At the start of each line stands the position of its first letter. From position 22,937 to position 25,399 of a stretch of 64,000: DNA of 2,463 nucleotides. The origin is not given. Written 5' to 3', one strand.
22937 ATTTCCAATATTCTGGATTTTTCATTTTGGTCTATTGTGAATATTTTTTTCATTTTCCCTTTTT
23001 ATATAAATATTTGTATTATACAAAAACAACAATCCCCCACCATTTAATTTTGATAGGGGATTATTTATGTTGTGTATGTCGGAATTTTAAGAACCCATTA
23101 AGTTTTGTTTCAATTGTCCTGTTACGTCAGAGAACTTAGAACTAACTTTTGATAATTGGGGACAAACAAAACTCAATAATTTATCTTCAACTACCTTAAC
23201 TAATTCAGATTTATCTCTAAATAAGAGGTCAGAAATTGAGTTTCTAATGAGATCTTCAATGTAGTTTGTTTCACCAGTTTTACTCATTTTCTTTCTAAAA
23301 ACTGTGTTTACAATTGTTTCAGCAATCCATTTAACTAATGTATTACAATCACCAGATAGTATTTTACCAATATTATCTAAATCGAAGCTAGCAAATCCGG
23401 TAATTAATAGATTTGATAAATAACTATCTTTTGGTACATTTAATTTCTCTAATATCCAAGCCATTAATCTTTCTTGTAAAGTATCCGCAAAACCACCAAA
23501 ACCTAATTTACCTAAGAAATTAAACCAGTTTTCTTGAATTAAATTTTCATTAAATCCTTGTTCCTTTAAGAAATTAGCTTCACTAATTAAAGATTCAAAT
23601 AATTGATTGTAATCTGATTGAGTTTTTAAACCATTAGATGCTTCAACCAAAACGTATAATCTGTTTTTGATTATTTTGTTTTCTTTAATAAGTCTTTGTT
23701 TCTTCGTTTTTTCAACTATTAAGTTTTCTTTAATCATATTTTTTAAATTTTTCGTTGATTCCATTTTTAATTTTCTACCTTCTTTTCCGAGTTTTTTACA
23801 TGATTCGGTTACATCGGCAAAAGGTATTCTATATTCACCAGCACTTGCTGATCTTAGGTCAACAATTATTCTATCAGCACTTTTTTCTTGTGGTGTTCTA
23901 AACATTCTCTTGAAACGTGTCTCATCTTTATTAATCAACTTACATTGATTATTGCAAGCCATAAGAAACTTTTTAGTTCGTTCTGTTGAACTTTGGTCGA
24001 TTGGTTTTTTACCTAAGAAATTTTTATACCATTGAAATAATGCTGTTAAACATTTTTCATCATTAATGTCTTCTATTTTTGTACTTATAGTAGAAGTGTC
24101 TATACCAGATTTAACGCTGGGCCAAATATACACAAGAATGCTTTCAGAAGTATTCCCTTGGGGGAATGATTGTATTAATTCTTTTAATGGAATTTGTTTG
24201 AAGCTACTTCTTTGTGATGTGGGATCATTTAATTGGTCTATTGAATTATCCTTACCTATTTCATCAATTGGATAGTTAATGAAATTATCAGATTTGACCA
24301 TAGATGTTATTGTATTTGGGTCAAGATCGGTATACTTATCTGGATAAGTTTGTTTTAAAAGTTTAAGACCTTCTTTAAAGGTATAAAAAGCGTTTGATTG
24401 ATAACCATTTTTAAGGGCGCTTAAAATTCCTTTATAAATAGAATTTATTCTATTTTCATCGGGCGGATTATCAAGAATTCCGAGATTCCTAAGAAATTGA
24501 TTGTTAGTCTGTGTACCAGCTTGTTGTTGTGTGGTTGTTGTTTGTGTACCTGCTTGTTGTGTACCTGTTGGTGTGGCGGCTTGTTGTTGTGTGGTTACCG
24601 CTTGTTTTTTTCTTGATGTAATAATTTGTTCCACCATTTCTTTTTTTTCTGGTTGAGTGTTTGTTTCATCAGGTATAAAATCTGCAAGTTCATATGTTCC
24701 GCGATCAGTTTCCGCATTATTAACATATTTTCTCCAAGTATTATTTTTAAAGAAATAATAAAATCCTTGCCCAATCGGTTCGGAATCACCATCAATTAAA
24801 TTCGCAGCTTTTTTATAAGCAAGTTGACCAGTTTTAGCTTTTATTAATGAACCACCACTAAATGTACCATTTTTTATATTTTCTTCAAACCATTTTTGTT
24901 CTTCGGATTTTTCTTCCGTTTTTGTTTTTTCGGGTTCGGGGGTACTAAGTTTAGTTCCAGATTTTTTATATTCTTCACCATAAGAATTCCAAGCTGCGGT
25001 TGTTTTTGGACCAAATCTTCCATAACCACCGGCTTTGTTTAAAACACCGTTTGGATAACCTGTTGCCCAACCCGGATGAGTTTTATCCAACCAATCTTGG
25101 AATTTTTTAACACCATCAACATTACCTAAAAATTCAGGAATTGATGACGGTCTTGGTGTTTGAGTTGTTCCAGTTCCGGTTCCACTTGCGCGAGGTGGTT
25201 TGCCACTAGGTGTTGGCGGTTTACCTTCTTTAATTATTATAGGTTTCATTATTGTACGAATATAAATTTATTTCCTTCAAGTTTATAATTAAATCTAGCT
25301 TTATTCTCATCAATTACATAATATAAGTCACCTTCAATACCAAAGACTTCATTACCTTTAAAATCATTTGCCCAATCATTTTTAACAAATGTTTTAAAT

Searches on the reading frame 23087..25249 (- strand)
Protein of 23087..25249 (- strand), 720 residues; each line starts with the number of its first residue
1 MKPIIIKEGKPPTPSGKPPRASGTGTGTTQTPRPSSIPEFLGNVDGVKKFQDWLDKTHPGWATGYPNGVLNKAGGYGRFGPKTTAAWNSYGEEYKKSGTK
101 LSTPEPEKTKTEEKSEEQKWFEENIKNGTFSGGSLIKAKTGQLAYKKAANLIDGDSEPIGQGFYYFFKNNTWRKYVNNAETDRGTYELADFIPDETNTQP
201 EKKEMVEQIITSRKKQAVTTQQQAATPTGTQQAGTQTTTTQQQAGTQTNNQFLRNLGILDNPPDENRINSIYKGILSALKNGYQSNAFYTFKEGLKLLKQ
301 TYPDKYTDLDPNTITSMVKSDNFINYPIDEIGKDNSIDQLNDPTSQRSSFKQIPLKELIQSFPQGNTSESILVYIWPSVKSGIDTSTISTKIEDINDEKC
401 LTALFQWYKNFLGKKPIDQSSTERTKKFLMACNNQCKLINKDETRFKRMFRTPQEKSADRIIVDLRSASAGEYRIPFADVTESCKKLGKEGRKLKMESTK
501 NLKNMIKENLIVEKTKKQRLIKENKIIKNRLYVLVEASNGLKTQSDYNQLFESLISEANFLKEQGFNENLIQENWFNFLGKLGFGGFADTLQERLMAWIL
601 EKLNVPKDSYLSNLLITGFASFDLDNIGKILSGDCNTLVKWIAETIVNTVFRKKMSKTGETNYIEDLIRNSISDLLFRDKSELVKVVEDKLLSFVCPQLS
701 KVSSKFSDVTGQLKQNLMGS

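Call 102: search_solved_structures(query=window:23087-25249:-, max_evalue=0.0001)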
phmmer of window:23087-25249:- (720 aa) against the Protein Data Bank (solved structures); distinct sequences matched with E-value up to 0.0001: 0.
